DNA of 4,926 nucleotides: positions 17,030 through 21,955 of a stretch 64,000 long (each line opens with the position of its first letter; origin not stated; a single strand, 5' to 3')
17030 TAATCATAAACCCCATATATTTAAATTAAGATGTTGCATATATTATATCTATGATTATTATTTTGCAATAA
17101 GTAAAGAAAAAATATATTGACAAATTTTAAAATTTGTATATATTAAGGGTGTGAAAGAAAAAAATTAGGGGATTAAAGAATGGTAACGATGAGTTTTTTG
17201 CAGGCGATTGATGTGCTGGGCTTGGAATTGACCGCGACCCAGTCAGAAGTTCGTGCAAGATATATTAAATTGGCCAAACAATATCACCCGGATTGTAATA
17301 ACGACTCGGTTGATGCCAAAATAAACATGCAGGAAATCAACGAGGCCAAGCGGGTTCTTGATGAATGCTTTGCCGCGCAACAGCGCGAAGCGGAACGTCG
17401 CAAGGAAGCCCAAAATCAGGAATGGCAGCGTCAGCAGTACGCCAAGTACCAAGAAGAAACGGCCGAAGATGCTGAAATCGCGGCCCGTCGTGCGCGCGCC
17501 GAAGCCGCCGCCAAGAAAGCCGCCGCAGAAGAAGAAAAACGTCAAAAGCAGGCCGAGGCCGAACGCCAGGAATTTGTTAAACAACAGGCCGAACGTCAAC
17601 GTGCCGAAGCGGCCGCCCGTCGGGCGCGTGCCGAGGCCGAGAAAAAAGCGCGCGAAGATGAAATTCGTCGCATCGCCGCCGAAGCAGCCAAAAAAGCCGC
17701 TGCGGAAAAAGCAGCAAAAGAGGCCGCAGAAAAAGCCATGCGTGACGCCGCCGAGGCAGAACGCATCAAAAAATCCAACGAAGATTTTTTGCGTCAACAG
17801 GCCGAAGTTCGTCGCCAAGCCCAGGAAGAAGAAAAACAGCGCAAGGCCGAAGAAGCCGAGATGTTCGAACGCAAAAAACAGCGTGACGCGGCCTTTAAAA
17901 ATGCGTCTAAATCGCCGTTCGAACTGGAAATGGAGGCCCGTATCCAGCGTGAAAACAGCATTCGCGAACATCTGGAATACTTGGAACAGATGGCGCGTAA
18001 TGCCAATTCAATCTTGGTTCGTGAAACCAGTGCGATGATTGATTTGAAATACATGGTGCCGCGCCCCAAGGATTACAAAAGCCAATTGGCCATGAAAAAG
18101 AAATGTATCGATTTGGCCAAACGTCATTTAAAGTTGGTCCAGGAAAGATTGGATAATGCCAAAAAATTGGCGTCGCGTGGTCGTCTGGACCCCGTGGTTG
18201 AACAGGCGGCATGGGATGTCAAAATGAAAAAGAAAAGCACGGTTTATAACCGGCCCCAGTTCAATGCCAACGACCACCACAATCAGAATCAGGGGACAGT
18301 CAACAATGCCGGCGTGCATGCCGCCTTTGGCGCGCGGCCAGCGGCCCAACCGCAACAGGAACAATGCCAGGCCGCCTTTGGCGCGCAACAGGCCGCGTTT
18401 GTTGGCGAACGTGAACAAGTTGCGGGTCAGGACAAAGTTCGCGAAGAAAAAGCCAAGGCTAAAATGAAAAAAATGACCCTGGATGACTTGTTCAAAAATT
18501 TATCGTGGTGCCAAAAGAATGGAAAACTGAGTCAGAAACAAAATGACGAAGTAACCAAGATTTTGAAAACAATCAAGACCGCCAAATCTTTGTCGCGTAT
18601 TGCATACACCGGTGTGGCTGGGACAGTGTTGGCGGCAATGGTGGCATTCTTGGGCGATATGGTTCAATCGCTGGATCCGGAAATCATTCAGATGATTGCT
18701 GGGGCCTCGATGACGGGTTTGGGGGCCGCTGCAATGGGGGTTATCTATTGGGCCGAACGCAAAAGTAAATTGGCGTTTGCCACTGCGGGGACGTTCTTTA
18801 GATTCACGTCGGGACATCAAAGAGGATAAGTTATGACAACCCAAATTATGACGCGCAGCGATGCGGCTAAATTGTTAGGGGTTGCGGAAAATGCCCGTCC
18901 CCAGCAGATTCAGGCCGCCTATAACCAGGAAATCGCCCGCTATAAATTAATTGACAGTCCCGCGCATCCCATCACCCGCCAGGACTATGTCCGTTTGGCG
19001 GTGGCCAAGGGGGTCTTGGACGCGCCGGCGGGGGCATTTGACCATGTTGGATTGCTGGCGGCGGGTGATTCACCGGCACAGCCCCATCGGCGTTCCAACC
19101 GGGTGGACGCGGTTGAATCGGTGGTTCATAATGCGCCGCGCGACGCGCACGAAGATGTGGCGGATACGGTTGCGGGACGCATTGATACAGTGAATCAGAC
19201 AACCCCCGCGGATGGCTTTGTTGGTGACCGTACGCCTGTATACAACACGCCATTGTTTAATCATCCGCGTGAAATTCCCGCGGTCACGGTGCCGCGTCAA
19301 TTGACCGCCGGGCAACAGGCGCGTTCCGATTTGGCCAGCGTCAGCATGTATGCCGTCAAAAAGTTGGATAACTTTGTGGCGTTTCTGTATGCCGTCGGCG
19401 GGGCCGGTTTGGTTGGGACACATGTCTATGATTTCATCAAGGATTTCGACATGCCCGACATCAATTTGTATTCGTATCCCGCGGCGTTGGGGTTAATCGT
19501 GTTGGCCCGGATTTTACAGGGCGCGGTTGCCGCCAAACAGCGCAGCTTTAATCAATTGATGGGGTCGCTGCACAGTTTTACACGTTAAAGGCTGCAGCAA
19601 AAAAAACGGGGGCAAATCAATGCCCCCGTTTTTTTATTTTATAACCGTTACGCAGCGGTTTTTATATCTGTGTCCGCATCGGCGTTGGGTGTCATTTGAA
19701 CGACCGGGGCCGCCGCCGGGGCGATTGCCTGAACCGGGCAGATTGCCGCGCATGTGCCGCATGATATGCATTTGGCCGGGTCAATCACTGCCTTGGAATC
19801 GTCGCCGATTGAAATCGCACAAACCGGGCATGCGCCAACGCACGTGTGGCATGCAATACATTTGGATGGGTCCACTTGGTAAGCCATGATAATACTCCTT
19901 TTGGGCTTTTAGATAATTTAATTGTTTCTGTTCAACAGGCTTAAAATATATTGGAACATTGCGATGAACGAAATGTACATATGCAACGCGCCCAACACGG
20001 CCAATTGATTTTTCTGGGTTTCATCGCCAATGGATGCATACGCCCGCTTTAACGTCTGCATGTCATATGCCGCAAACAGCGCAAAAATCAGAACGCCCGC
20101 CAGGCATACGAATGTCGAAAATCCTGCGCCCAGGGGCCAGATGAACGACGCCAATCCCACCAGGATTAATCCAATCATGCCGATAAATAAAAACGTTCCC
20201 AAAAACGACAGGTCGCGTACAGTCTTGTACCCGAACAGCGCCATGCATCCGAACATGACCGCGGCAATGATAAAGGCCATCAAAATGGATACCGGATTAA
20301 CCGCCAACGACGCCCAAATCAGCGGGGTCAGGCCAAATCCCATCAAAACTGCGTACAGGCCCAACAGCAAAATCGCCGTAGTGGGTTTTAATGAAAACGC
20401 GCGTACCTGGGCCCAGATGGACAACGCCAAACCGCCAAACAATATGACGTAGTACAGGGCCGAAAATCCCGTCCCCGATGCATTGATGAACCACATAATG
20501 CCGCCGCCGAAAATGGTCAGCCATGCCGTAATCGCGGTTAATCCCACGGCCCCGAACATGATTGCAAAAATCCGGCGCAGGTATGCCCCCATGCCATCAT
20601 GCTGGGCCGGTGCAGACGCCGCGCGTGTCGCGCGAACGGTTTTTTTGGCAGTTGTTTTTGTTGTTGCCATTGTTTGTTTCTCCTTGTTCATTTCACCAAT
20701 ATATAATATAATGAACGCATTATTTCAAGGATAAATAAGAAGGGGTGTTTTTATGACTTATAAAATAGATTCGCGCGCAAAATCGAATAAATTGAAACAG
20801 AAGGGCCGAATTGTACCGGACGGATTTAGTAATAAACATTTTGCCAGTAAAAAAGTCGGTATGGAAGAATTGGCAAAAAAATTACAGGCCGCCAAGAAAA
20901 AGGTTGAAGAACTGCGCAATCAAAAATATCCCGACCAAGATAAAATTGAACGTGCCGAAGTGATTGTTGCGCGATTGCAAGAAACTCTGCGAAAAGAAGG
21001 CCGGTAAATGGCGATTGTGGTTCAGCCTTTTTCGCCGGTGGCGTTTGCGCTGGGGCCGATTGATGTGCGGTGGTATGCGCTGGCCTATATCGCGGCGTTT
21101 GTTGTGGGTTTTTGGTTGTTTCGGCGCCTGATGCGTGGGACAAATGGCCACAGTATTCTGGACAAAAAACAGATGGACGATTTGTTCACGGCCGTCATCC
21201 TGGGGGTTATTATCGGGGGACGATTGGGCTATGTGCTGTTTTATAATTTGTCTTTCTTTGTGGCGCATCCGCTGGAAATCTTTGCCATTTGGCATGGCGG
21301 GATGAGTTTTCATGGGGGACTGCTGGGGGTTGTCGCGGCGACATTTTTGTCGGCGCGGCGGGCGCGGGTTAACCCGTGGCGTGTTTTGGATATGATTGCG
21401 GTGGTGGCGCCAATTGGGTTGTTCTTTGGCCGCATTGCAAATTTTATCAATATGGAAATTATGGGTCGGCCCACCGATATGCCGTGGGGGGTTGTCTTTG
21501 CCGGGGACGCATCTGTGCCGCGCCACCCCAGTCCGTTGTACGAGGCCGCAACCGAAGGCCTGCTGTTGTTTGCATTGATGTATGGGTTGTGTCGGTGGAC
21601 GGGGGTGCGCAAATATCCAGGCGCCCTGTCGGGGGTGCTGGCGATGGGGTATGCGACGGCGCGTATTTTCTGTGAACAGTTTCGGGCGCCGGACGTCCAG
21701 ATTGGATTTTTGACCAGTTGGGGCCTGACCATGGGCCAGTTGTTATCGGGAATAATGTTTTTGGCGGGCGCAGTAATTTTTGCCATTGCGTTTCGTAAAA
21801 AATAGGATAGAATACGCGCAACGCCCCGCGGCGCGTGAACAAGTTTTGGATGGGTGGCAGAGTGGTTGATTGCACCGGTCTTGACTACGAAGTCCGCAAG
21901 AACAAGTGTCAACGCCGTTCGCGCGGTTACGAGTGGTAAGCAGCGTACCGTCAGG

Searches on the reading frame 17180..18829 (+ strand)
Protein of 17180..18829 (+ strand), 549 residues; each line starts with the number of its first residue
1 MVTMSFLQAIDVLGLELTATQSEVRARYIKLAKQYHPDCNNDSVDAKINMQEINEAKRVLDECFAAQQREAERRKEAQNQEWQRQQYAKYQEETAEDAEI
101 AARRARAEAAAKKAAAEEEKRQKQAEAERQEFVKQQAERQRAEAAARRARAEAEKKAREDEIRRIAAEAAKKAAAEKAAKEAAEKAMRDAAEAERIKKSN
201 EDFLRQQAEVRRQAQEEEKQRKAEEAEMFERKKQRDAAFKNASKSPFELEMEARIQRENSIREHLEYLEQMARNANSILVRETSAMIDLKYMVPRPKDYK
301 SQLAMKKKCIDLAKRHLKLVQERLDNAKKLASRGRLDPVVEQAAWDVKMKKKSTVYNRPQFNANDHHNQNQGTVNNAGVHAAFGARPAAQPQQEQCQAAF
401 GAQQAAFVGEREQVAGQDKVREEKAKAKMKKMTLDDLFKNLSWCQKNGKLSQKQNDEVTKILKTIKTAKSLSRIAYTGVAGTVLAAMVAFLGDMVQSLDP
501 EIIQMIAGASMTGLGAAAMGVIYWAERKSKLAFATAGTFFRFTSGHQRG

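Call 6: search_protein_families(library=pfam, proteins=[window:17180-18829:+], max_evalue=0.001)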
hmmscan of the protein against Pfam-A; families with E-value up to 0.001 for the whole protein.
window:17180-18829:+ (549 aa): 1 family
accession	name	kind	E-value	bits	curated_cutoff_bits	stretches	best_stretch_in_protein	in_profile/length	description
PF00226.36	DnaJ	-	3.5e-12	46.7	27.8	1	11-61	4-54/63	DnaJ domain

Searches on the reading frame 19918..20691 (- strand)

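Call 6: search_protein_families(library=pfam, proteins=[window:19918-20691:-], max_evalue=0.001)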
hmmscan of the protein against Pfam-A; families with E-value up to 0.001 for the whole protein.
window:19918-20691:- (257 aa): 1 family
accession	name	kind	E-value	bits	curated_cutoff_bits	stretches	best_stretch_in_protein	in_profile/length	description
PF01027.25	Bax1-I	-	2.4e-38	132.4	34.1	1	36-253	2-207/207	Inhibitor of apoptosis-promoting Bax1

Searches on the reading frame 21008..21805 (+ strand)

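Call 6: search_protein_families(library=pfam, proteins=[window:21008-21805:+], max_evalue=0.001)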
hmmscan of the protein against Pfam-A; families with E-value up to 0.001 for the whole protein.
window:21008-21805:+ (265 aa): 1 family
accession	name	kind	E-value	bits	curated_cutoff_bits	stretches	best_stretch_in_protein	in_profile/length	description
PF01790.23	LGT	-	1e-72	244.8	24.9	1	10-259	1-239/240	Prolipoprotein diacylglyceryl transferase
